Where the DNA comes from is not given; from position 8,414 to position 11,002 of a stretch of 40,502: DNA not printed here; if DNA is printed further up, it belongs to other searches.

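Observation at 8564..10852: GRE with a non-canonical glycyl-radical motif (RKGGF) and a Ser-Cys-Met-Gly thiyl loop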

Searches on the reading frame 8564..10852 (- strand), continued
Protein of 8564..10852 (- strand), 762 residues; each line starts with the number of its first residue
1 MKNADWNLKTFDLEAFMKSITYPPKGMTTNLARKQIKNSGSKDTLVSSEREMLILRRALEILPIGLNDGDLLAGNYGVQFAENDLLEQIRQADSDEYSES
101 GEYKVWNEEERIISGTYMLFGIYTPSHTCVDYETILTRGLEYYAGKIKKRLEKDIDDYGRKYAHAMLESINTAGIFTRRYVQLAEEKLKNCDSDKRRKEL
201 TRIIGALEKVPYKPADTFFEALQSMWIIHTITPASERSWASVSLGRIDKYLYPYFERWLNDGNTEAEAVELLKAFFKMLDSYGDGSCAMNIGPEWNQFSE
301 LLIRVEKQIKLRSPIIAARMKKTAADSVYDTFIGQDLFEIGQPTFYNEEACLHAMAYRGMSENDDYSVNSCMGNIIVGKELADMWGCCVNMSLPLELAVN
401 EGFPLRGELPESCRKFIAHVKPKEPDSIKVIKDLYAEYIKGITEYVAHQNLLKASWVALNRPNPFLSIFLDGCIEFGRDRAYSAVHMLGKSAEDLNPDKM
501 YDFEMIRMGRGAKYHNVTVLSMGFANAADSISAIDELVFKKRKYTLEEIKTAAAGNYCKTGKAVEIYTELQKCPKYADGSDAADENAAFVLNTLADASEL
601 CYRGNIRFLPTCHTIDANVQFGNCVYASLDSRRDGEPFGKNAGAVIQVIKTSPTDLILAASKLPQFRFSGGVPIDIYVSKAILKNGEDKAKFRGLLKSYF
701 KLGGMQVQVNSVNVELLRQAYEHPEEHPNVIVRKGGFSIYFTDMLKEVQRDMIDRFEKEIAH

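Call 45: search_solved_structures(query=A1, max_evalue=1e-10, show_alignments=5)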
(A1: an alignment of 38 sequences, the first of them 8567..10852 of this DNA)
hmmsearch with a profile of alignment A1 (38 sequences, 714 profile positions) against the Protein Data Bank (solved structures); distinct sequences matched with E-value up to 1e-10: 36.
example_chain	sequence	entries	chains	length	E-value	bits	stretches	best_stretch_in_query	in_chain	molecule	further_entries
9f3w_A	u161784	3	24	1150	1.1e-115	390.8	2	90-708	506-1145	Choline trimethylamine-lyase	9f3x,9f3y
2f3o_A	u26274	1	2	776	1.3e-115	390.5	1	95-709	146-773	pyruvate formate-lyase 2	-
5i2a_A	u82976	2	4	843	1.5e-114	387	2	16-530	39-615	Diol-dehydratase | Diol dehydratase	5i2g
1r8w_A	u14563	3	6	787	2e-113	383.3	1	15-710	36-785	glycerol dehydratase | B12-independent glycerol dehydratase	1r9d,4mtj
6vxc_A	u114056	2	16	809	4.2e-104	352.5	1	46-710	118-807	Trans-4-hydroxy-L-proline dehydratase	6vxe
9rco_A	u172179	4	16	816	1e-103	351.2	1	12-711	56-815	Glycyl radical protein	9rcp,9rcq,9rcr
8id0_A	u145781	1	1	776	2e-100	340.4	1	15-711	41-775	formate C-acetyltransferase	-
6lon_B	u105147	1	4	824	9.9e-100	338.1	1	84-710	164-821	PFL2/glycerol dehydratase family glycyl radical enzyme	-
5a0z_A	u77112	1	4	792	4e-98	332.7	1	91-708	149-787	CHOLINE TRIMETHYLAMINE LYASE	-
5a0u_A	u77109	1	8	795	4.1e-98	332.7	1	91-708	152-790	CHOLINE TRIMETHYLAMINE LYASE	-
7vua_A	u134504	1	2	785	4.8e-97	329.2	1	107-708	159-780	HplG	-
5kdp_A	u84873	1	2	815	8.9e-97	328.3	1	112-708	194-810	Choline trimethylamine-lyase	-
5faw_A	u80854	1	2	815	1.5e-96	327.5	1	112-708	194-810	Choline trimethylamine-lyase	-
9ht9_A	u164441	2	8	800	1.5e-96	327.5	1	112-708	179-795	Choline trimethylamine-lyase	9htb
9r0v_A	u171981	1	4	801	1.5e-96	327.5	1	112-708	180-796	Choline trimethylamine-lyase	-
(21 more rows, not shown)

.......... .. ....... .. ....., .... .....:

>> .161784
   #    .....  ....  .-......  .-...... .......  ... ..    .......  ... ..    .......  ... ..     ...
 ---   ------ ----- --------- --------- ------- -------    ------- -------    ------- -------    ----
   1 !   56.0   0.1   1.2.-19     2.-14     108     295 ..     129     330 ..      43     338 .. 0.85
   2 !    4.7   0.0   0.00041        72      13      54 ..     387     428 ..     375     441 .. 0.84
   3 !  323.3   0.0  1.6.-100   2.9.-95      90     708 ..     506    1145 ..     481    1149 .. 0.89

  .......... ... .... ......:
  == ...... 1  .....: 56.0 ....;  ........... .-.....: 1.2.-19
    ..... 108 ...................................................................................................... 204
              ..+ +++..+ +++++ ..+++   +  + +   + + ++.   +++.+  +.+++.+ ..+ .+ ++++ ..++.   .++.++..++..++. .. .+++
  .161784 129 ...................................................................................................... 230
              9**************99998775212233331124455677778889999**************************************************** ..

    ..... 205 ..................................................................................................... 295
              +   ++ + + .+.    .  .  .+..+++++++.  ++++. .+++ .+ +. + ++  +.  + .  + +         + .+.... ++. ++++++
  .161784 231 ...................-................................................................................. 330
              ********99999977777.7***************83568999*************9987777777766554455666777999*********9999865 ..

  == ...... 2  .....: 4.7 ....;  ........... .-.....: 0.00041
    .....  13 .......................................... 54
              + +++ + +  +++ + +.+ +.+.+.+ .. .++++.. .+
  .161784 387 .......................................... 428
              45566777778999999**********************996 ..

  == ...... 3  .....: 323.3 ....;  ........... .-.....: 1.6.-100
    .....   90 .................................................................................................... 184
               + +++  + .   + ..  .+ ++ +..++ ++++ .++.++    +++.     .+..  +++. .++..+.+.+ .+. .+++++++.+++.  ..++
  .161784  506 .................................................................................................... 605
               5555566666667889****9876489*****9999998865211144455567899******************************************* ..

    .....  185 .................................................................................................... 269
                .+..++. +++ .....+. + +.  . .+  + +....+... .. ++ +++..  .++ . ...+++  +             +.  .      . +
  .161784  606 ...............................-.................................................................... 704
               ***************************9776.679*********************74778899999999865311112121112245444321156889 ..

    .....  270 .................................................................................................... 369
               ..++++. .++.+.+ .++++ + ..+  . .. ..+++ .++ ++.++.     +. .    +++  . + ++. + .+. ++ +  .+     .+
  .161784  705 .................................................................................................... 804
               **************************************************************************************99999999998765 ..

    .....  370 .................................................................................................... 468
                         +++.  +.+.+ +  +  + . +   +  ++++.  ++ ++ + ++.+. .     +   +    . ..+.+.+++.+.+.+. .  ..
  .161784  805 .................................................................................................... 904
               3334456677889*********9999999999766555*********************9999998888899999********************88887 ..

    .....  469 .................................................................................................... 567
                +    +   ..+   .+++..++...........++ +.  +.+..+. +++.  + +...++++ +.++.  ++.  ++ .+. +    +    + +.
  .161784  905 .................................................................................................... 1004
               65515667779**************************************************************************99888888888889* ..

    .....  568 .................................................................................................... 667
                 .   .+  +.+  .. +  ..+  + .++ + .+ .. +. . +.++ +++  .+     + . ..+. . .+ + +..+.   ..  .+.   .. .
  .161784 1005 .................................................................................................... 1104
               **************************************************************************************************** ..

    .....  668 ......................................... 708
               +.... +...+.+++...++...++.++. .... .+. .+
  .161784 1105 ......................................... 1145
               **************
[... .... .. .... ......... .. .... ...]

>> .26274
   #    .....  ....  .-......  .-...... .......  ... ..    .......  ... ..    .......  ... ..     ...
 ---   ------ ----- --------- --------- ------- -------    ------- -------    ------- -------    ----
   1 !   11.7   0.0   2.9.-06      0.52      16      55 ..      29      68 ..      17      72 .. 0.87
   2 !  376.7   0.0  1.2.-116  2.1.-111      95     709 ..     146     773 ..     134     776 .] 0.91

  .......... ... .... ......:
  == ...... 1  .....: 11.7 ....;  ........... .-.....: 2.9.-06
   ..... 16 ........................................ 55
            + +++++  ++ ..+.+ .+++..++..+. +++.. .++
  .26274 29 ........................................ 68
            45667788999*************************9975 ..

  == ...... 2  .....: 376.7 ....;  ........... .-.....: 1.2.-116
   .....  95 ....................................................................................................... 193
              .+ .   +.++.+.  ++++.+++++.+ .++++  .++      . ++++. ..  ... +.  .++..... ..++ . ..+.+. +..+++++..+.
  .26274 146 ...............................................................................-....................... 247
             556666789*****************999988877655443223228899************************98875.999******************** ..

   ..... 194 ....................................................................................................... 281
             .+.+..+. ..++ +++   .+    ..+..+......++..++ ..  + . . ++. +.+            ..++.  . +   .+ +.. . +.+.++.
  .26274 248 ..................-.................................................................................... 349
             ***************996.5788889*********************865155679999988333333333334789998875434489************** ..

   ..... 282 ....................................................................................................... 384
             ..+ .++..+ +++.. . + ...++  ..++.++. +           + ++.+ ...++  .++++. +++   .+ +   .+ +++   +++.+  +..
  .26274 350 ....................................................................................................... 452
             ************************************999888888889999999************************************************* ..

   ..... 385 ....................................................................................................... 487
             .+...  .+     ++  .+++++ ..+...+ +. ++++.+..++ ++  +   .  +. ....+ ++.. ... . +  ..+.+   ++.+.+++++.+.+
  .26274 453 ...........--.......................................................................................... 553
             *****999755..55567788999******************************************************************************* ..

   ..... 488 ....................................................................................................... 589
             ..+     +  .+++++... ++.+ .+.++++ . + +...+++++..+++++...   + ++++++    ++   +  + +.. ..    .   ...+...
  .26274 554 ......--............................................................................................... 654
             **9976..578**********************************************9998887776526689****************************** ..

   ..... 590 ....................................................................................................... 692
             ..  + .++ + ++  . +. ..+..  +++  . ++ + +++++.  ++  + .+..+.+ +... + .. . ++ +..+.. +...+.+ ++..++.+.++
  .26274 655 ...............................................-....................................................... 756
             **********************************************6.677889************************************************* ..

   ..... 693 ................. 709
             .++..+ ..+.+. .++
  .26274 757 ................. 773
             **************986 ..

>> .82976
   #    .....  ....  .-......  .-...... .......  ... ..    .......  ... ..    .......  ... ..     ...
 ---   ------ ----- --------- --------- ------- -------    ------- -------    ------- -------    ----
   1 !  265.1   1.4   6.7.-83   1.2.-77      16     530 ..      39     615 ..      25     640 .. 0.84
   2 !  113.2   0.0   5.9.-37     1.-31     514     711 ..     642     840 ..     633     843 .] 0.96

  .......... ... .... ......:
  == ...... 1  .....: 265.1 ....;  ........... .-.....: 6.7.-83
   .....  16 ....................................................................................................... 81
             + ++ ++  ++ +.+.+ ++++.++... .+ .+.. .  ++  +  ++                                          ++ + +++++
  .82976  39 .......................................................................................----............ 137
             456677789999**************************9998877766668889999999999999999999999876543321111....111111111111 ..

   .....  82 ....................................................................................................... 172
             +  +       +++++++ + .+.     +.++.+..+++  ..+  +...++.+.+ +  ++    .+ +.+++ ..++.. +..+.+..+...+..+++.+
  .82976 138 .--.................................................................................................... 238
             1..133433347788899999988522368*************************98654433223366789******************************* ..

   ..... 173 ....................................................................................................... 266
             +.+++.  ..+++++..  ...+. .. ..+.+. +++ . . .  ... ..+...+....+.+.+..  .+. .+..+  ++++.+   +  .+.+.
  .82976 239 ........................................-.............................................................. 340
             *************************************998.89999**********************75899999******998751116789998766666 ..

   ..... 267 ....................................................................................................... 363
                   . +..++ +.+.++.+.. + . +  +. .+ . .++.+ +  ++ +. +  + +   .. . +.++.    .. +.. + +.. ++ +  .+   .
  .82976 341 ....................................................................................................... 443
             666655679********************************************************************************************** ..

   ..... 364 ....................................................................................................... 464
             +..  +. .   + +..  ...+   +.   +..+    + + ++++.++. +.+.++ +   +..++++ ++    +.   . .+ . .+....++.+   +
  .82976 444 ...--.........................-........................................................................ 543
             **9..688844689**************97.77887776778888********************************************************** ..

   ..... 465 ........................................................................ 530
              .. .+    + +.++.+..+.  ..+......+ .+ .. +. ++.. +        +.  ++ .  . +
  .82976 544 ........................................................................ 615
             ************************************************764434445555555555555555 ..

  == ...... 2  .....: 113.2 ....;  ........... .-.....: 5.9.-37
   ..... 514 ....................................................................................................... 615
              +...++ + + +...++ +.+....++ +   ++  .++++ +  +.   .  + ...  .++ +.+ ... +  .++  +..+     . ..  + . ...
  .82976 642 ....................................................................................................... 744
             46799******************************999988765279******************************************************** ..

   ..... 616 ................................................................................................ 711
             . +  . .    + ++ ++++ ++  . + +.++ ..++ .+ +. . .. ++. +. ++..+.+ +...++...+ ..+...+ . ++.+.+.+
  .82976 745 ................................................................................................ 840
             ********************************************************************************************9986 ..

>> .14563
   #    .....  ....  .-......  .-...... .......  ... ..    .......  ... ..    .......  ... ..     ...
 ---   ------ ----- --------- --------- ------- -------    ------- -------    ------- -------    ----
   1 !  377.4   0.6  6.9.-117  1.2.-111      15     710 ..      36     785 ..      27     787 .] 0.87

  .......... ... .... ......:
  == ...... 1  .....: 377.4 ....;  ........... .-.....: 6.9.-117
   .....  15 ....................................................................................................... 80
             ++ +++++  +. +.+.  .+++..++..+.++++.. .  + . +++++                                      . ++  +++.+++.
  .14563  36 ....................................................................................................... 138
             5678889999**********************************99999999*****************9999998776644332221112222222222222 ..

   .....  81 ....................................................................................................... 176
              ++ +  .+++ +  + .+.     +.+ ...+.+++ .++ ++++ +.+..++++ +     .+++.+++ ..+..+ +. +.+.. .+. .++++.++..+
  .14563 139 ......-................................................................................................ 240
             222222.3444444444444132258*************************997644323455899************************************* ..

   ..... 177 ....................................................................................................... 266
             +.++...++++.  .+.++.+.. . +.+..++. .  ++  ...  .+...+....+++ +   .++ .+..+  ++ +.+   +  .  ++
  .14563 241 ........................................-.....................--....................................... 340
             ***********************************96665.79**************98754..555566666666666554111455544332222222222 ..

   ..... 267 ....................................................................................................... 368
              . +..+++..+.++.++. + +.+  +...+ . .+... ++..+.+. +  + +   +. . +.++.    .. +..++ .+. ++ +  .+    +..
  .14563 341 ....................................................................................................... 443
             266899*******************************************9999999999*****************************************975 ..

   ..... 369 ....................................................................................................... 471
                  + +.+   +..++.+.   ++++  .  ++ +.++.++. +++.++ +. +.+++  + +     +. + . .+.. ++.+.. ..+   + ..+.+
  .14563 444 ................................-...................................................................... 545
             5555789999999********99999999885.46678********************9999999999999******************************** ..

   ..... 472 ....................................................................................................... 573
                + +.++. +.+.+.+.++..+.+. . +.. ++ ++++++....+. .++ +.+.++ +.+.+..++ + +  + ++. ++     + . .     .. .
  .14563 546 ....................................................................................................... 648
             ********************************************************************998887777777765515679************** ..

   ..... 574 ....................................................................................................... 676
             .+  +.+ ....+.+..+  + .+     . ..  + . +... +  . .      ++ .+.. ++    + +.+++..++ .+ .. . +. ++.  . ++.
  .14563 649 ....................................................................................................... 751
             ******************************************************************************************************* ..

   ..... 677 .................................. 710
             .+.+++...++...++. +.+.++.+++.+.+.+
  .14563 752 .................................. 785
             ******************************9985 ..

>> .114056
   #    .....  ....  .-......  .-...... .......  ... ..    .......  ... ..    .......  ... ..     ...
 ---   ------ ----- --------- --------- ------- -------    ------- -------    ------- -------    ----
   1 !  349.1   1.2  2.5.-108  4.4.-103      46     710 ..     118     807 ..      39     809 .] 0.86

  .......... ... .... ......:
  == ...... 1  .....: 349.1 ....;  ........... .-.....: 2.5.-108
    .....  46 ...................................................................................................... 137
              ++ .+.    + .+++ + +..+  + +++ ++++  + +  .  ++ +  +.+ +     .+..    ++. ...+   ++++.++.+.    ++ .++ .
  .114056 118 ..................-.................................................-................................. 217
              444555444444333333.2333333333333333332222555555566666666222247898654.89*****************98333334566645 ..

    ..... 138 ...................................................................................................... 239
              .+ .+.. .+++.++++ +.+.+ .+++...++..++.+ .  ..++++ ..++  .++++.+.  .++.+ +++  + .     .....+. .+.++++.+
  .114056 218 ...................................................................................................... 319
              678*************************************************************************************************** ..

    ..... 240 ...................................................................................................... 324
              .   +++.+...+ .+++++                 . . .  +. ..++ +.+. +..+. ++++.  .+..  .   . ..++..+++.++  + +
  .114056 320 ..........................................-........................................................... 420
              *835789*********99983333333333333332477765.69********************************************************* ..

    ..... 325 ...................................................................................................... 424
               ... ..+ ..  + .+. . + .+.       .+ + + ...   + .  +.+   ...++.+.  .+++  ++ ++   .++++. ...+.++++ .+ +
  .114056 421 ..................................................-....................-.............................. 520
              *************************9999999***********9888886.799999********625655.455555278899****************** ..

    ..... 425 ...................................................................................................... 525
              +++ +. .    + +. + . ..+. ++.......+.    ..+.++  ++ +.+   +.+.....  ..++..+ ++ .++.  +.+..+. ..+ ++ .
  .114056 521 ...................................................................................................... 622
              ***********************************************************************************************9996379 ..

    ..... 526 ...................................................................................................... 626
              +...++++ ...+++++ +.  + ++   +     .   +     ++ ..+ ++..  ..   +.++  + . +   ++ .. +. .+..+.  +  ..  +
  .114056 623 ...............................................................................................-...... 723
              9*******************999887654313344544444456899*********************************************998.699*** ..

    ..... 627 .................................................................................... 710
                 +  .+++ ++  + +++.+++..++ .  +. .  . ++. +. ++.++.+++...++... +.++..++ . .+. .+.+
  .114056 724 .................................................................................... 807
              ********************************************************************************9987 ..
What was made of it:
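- Closest known: B12-independent glycerol dehydratase and 1,2-propanediol dehydratase. Same: Top profile hits, 1e-113 to 1e-115 (call 45).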
